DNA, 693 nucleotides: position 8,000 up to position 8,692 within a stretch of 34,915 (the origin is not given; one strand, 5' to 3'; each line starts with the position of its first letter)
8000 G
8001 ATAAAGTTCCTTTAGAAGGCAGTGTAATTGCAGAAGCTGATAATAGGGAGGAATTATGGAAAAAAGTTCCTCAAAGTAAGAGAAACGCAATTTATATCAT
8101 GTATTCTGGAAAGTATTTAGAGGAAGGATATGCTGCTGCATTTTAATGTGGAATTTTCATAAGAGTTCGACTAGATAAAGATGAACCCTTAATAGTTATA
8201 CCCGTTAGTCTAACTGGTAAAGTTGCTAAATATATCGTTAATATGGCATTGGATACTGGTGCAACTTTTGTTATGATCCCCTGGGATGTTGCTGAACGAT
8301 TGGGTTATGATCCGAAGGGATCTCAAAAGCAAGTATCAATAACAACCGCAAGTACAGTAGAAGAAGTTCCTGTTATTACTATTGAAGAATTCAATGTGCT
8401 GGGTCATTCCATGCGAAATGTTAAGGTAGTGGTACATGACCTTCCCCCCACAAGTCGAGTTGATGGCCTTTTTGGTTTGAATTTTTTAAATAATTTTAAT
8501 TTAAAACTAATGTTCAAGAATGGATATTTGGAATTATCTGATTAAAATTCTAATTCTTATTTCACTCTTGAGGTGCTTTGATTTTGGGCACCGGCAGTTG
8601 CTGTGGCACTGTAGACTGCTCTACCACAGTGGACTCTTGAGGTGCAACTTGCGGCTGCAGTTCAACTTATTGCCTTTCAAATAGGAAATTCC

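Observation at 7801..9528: Two tandem small-protein + retropepsin-like protease cassettes, each bounded by a copy of the 3' end of the convergent giant surface-protein gene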

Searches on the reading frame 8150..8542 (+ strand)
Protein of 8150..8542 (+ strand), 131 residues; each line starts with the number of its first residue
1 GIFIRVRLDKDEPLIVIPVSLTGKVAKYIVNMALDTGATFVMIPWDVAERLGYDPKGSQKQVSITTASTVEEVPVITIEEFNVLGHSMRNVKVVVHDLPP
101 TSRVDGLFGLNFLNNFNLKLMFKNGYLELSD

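Call 7: search_protein_families(library=pfam, proteins=[window:8150-8542:+], max_evalue=0.1)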
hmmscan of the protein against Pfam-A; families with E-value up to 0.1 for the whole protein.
window:8150-8542:+ (131 aa): 3 families
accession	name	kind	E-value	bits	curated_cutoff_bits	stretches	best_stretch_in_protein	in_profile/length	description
PF13650.11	Asp_protease_2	-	4.2e-17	63.1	24.3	1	25-112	5-90/90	Aspartyl protease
PF13975.11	gag-asp_proteas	-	1.5e-16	61.2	28.2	1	22-115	2-92/92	gag-polyprotein putative aspartyl protease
PF00077.25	RVP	-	0.032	15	20.7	1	12-120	4-100/101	Retroviral aspartyl protease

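Call 8: search_protein_families(library=ncbifam, proteins=[window:8150-8542:+], max_evalue=0.1)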
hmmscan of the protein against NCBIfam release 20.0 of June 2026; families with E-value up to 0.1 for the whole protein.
window:8150-8542:+ (131 aa): 2 families
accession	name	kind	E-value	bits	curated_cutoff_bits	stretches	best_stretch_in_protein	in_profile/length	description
TIGR02281.1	clan_AA_DTGA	subfamily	6.5e-13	48.9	57.95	1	22-117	15-108/121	TIGR02281 family clan AA aspartic protease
TIGR03698.1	clan_AA_DTGF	subfamily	0.0073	16.6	57.35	1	28-125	15-105/107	clan AA aspartic protease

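Call 17: find_homologous_proteins(query=window:8150-8542:+)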
Query window:8150-8542:+ (131 aa): 63 proteins with E <= 0.001 among 88 candidates.
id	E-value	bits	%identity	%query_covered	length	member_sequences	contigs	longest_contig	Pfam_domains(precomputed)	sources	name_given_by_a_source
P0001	5.0e-68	245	91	97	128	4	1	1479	PF13650.12,PF13975.12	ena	-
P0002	1.1e-58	215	100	76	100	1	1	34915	PF13650.12,PF13975.12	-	-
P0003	4.5e-58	213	74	98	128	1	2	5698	PF13650.12,PF13975.12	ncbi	ncbi:MAG: retropepsin-like aspartic protease [Calditrichia bacterium]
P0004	9.4e-58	212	76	98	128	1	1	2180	PF13650.12,PF13975.12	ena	-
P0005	3.3e-57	210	74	98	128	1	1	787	PF13650.12,PF13975.12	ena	-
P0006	3.8e-57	210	73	98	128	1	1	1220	PF13650.12,PF13975.12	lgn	-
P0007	6.6e-56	206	73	98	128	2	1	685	PF13650.12,PF13975.12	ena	-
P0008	4.2e-55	203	73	96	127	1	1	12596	PF13650.12,PF13975.12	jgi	jgi:clan AA aspartic protease (TIGR02281 family)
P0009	5.7e-55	203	73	96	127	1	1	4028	PF13650.12,PF13975.12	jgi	jgi:clan AA aspartic protease (TIGR02281 family)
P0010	8.1e-55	202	72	96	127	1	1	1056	PF13650.12,PF13975.12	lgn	-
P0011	8.7e-55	202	73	98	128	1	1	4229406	PF13650.12,PF13975.12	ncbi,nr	ncbi:MAG: retropepsin-like domain-containing protein [Thermoplasmata archaeon]|nr:MAG: retropepsin-l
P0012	1.0e-54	202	72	96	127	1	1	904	PF13650.12,PF13975.12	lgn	-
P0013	1.5e-54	202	72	96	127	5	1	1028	PF13650.12,PF13975.12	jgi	-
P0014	2.7e-54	201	71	98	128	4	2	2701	PF13650.12,PF13975.12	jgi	jgi:clan AA aspartic protease (TIGR02281 family)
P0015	3.0e-54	201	72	96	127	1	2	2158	PF13650.12,PF13975.12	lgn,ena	-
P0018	4.8e-53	197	72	96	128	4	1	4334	PF13650.12,PF13975.12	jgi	jgi:clan AA aspartic protease (TIGR02281 family)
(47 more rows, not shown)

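Call 18: find_encoding_contigs(protein=P0001, flank=5000, max_places=6)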
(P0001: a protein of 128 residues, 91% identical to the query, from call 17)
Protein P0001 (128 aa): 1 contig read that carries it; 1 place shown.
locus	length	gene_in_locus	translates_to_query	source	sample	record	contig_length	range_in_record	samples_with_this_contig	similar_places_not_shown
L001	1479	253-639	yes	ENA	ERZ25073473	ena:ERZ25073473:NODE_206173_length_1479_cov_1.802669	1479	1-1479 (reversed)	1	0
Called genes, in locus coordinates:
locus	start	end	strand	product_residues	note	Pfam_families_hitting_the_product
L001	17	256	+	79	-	-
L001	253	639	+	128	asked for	PF13650:Asp_protease_2, PF13975:gag-asp_proteas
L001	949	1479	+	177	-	?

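Call 19: find_encoding_contigs(protein=P0011, flank=6000, max_places=4)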
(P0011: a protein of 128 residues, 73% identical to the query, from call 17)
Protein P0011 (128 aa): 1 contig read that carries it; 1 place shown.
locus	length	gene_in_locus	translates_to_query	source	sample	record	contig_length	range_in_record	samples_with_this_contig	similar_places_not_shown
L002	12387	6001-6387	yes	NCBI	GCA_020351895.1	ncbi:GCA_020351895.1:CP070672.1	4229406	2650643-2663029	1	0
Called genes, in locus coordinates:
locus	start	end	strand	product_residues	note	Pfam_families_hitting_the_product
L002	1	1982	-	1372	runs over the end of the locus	PF25788:Ig_Rha78A_N, PF00801:PKD, PF18911:PKD_4, PF12840:HTH_20 (faint), PF24266:HTH_HVO_0163_N, PF12802:MarR_2 (weak), PF13412:HTH_24 (weak)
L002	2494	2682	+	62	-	-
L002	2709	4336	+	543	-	-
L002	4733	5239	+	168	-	-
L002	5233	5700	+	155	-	-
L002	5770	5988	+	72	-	-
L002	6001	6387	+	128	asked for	PF13650:Asp_protease_2, PF13975:gag-asp_proteas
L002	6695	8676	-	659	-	PF14312:FG-GAP_2 (faint), PF13517:FG-GAP_3 (faint), PF01839:FG-GAP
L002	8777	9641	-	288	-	PF00133:tRNA-synt_1 (faint), PF01406:tRNA-synt_1e, PF09334:tRNA-synt_1g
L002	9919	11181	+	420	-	PF01555:N6_N4_Mtase, PF01170:UPF0020, PF08241:Methyltransf_11 (faint), PF01555:N6_N4_Mtase (weak)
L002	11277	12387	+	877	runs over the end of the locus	-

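Call 20: find_encoding_contigs(protein=P0008, flank=6000, max_places=4)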
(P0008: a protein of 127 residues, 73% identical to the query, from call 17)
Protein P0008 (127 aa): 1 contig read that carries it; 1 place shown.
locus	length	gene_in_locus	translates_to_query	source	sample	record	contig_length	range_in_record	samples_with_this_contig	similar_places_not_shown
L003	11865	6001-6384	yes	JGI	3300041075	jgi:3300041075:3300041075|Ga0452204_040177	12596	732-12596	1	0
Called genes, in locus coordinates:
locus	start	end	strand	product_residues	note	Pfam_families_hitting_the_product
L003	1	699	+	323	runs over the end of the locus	PF12705:PDDEXK_1 (weak)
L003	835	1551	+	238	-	-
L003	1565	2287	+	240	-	PF19502:DUF6036 (weak)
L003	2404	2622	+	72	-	-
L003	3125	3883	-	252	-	-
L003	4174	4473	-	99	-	-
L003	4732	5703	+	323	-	-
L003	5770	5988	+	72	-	-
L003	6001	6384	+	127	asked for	PF13650:Asp_protease_2, PF13975:gag-asp_proteas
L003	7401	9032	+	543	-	PF06439:3keto-disac_hyd (weak)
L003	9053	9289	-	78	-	-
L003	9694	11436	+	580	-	-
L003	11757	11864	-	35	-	?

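Call 42: find_related_loci(query=P0001, collection=genome_contigs, flank=4000)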
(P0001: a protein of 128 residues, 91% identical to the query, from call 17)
Query P0001 (128 aa) in genome_contigs; peptide patterns used: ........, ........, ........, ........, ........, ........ (x = any residue, [..] = any of these).
132 stretches matched a pattern; 3 encode a relative of the query (tblastn E <= 1e-3); 3 distinct loci.
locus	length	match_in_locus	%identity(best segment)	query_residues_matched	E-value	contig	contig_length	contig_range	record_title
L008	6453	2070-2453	74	1-128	2e-63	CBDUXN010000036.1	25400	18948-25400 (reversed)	MAG TPA_asm: uncultured Thermoplasmata archaeon isolate SRR22302370_concoct_146 genome assembly, contig: ERZ25074855.123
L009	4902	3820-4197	61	1-126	4e-48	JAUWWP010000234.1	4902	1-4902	MAG: Deltaproteobacteria bacterium isolate CSMAG_2661 CSMAG_2661_k127_996854_length_4902_cov_71.0000, whole genome shotg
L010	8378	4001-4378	55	1-126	4e-43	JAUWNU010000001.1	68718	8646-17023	MAG: Methanomassiliicoccales archaeon isolate CSMAG_2432 CSMAG_2432_k141_76485_length_68718_cov_11.4728, whole genome sh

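Call 49: find_related_loci(query=A3, collection=genome_contigs, flank=5000)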
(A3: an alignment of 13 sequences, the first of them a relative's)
Query A3 (128 aa) in genome_contigs; peptide patterns used: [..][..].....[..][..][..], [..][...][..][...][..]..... (x = any residue, [..] = any of these).
131 stretches matched a pattern; 80 encode a relative of the query (tblastn E <= 1e-3); 80 distinct loci.
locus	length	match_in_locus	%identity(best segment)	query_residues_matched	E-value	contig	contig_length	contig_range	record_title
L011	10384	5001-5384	77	1-128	3e-64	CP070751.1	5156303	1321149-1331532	MAG: Thermoplasmata archaeon isolate bin33 chromosome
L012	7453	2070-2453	74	1-128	7e-62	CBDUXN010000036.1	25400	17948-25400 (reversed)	MAG TPA_asm: uncultured Thermoplasmata archaeon isolate SRR22302370_concoct_146 genome assembly, contig: ERZ25074855.123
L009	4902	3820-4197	61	1-126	1e-46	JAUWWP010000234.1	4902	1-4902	MAG: Deltaproteobacteria bacterium isolate CSMAG_2661 CSMAG_2661_k127_996854_length_4902_cov_71.0000, whole genome shotg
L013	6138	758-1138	55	1-127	2e-45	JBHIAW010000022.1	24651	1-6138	MAG: bacterium isolate K_2_bin.52 NODE_792_length_24651_cov_10.579769, whole genome shotgun sequence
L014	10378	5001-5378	55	1-126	1e-41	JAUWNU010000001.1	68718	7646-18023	MAG: Methanomassiliicoccales archaeon isolate CSMAG_2432 CSMAG_2432_k141_76485_length_68718_cov_11.4728, whole genome sh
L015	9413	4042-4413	54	1-124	1e-40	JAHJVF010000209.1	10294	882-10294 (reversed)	MAG: Bacteroidetes bacterium isolate OSL_B.mb.4 OSL_B.mb.4_k141_33547, whole genome shotgun sequence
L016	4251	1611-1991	51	1-127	6e-39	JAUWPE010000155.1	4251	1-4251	MAG: Candidatus Cloacimonadota bacterium isolate CSMAG_2468 CSMAG_2468_k141_738718_length_4251_cov_16.9659, whole genome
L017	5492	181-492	61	25-128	2e-38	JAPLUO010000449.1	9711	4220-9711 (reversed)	MAG: candidate division WOR-3 bacterium isolate LacPavin_0920_WC90_MAG_62_12 LacPavin_0920_WC90_scaffold_1791719, whole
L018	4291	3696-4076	50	1-127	1e-38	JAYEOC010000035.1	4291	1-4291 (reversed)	MAG: Methanobacteriota archaeon isolate MAG039 MAG039_35, whole genome shotgun sequence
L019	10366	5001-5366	53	4-126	2e-37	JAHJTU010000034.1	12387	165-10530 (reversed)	MAG: Nanoarchaeota archaeon isolate OS_PC_MetaG.mb.68 OS_PC_MetaG.mb.68_k141_209176, whole genome shotgun sequence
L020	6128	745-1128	49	1-127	2e-37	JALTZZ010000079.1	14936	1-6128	MAG: archaeon isolate S141_metabat2_scaf2bin.181 S141_NODE_3470_length_14936_cov_6.305557, whole genome shotgun sequence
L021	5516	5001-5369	49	3-126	2e-37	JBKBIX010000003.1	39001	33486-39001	MAG: Candidatus Bipolaricaulia bacterium isolate 21I_052.bin.33 NODE_3_length_39001_cov_27.901757, whole genome shotgun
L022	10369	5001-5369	53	5-127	3e-37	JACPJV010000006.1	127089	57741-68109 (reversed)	MAG: Candidatus Aenigmatarchaeota archaeon isolate NC_groundwater_477_Ag_S-0.1um_46_11 S35_SO-1_scaffold_26863, whole ge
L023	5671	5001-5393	49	1-126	3e-37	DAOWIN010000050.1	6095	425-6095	MAG TPA_asm: Candidatus Omnitrophota bacterium isolate CSMAG_2044 CSMAG_2044_k141_4119264_length_6095_cov_18.6611, whole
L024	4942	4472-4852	52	1-126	6e-37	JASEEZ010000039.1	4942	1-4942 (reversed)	MAG: Actinomycetota bacterium isolate Yes46-11 NODE_39_length_4942_cov_14.406998, whole genome shotgun sequence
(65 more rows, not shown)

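Call 55: search_protein_families(library=padloc, proteins=[window:8165-8542:+, L011:3732-4697:+], max_evalue=0.01)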
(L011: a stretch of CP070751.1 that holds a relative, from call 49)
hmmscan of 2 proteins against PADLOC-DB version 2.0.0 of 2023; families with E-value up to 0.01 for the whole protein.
window:8165-8542:+ (126 aa): 3 families
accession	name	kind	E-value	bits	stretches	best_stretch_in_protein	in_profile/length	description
PDLC04405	PDC-M08B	-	6.9e-09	33.8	1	4-120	6-121/127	-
PDLC04402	PDC-M08B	-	1.8e-08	32.5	1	13-118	13-120/128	-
PDLC04403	PDC-M08B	-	4.9e-05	21.7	1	27-113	1-87/101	-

L011:3732-4697:+ (322 aa): 2 families
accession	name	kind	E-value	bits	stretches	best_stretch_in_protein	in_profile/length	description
PDLC00943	Cas4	-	0.00021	19.3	1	223-302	40-114/180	CRISPR-associated protein Cas4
PDLC02410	Aga_Cas4-like_Nuc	-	0.00036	18.4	1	250-302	125-177/255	Class II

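Call 56: search_protein_families(library=pfam, proteins=[L011:3732-4697:+, L008:990-1277:+, L008:1277-1618:+, L008:3161-3637:+, L008:3645-3926:+], max_evalue=0.01)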
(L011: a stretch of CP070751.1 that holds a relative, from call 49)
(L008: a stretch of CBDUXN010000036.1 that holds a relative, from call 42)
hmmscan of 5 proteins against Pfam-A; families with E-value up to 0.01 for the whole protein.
L011:3732-4697:+ (322 aa): 1 family
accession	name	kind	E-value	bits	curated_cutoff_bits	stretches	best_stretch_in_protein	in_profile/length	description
PF12705.13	PDDEXK_1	-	0.00045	20.7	22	1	206-301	85-173/247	PD-(D/E)XK nuclease superfamily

L008:990-1277:+ (96 aa): 3 families
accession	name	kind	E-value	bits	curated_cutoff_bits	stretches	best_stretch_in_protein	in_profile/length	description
PF01909.29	NTP_transf_2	-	3.6e-18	66.2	21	1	11-95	1-92/93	Nucleotidyltransferase domain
PF18765.7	Polbeta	-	1.2e-12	48.2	26.9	1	13-92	2-83/93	Polymerase beta, Nucleotidyltransferase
PF22600.2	MTPAP-like_central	-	0.0083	16.6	27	1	17-67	32-82/139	Poly(A) RNA polymerase, mitochondrial-like, central palm domain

L008:1277-1618:+ (114 aa): 1 family
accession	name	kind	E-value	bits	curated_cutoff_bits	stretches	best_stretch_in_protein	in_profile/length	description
PF01934.22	HepT-like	-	1.1e-32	112.7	23.5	1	13-109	1-120/120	Ribonuclease HepT-like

L008:3161-3637:+ (159 aa): 1 family
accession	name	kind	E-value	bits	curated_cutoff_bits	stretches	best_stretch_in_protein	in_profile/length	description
PF13638.12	PIN_4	-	0.00052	20.8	21.9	1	55-111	70-129/132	PIN domain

L008:3645-3926:+ (94 aa): 2 families
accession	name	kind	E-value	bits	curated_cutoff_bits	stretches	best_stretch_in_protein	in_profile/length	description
PF13542.12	HTH_Tnp_ISL3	-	0.00038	20.3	27.4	1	42-76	17-50/51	Helix-turn-helix domain of transposase family ISL3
PF16088.10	BORCS7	-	0.0013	19.3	27.3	1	17-93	20-96/103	BLOC-1-related complex sub-unit 7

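Call 76: find_related_loci(query=A3, collection=viral_contigs, flank=6000)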
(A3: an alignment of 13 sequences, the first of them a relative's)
Query A3 (128 aa) in viral_contigs; peptide patterns used: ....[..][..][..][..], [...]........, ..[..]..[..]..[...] (x = any residue, [..] = any of these).
103 stretches matched a pattern, but none encodes a relative of the query by tblastn (E <= 1e-3).

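Call 84: find_encoding_contigs(protein=P0018, flank=5000, max_places=5)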
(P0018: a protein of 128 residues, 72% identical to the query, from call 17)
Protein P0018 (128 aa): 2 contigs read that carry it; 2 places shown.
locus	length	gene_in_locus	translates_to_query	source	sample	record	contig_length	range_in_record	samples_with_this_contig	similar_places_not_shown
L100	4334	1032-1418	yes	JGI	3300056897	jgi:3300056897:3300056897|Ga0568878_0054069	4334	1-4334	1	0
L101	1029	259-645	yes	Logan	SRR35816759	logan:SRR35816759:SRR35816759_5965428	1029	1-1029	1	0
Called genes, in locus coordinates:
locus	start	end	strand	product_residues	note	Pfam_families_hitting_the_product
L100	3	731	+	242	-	?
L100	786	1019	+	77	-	-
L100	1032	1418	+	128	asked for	PF13650:Asp_protease_2, PF13975:gag-asp_proteas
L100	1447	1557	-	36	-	-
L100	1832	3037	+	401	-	PF01637:ATPase_2, PF13173:AAA_14 (faint), PF13401:AAA_22 (weak)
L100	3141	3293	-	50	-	-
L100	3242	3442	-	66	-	-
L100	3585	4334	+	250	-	?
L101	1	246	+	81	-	?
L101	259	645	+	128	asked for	PF13650:Asp_protease_2, PF13975:gag-asp_proteas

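Call 85: find_encoding_contigs(protein=P0004, flank=5000, max_places=5)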
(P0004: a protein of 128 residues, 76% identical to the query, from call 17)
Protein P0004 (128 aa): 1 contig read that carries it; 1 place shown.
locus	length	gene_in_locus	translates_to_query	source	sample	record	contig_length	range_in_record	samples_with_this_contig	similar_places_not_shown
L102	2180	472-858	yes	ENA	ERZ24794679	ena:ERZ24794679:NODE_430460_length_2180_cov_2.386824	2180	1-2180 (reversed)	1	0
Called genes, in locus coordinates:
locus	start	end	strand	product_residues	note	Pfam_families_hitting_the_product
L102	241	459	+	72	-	-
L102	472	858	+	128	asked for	PF13650:Asp_protease_2, PF13975:gag-asp_proteas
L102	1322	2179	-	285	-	?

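Call 104: search_solved_structures(query=A3, max_evalue=0.01)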
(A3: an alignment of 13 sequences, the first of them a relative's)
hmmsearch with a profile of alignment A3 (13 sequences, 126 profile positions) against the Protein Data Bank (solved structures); distinct sequences matched with E-value up to 0.01: 2.
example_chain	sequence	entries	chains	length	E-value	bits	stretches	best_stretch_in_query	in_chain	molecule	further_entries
5c9d_A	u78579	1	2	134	3.7e-06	30.1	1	21-112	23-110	ApRick protease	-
5c9b_A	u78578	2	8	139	4.1e-06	30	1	21-112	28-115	ApRick protease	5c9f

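Call 107: predict_structure(alignment_id=A3)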
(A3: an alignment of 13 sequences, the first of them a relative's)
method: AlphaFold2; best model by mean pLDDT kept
length: 128 residues; sequences in the alignment: 13
mean_pLDDT: 87.4   pTM: 0.78
mean pLDDT of the five models: 87.4, 86.4, 86.0, 85.7, 84.5
residues with pLDDT >= 90: 66; 70-90: 59; 50-70: 3; < 50: 0
segments of 3 or more residues with pLDDT < 50: none
pLDDT, mean of each block of 10 residues (from residue 1): 81 92 92 86 94 93 89 94 91 86 87 75 74
secondary structure, 60 per line:
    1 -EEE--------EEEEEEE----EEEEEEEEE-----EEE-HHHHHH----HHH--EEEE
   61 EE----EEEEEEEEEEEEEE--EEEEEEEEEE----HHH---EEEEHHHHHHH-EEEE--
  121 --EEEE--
elements in order: E2-4 E13-19 E24-32 E38-40 H42-47 E57-62 E67-80 E83-92 E103-106 H107-113 E115-118 E123-126

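Call 109: fold_search(model_id=the predicted structure, library=pdb)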
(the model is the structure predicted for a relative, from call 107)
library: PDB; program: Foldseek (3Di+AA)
matches with E <= 10: 718; with E <= 0.001: 274
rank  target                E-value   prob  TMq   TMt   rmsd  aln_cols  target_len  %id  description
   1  5c9f_A                4.8e-08  1.00  0.72  0.70   2.7       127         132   21  Crystal structure of a retropepsin-like aspartic protease from Rickettsia conorii (released 2015-10-14)
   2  5c9b_A                9.6e-07  1.00  0.65  0.66   3.4       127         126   20  Crystal structure of a retropepsin-like aspartic protease from Rickettsia conorii (released 2015-10-14)
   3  5c9d_B                1.0e-06  1.00  0.67  0.71   3.5       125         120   21  Crystal structure of a retropepsin-like aspartic protease from Rickettsia conorii (released 2015-10-14)
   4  5c9f_B                1.4e-06  1.00  0.64  0.66   4.0       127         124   20  Crystal structure of a retropepsin-like aspartic protease from Rickettsia conorii (released 2015-10-14)
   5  5c9f_D                1.9e-06  1.00  0.65  0.66   3.2       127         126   20  Crystal structure of a retropepsin-like aspartic protease from Rickettsia conorii (released 2015-10-14)
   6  5c9b_B                3.6e-06  1.00  0.68  0.69   3.1       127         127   20  Crystal structure of a retropepsin-like aspartic protease from Rickettsia conorii (released 2015-10-14)
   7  5c9b_C                4.1e-06  1.00  0.66  0.67   3.3       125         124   18  Crystal structure of a retropepsin-like aspartic protease from Rickettsia conorii (released 2015-10-14)
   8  5c9b_D                1.0e-05  1.00  0.63  0.69   2.8       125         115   18  Crystal structure of a retropepsin-like aspartic protease from Rickettsia conorii (released 2015-10-14)
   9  3s8i_A                1.6e-05  1.00  0.58  0.59   3.9       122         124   15  The retroviral-like protease (RVP) domain of human DDI1 (released 2011-07-06)
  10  1mtb_A                1.7e-05  1.00  0.63  0.78   2.9       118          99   17  Viability of a drug-resistant HIV-1 protease mutant: structural insights for better antiviral therapy (released 2003-01-07)
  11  6oot_A                1.8e-05  1.00  0.62  0.78   3.0       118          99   18  HIV-1 Protease NL4-3 L89V, L90M Mutant in complex with darunavir (released 2019-08-21)
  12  1mtr_A                2.5e-05  1.00  0.62  0.77   3.0       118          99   19  HIV-1 PROTEASE COMPLEXED WITH A CYCLIC PHE-ILE-VAL PEPTIDOMIMETIC INHIBITOR (released 1996-08-01)
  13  3s8i_B                2.5e-05  1.00  0.59  0.61   3.6       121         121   16  The retroviral-like protease (RVP) domain of human DDI1 (released 2011-07-06)
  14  3jw2_A                2.7e-05  1.00  0.62  0.77   3.1       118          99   19  HIV-1 Protease Mutant G86S with DARUNAVIR (released 2009-12-08)
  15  3hdk_A                2.7e-05  1.00  0.61  0.77   3.0       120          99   19  Crystal structure of chemically synthesized [Aib51/51']HIV-1 protease (released 2010-04-28)
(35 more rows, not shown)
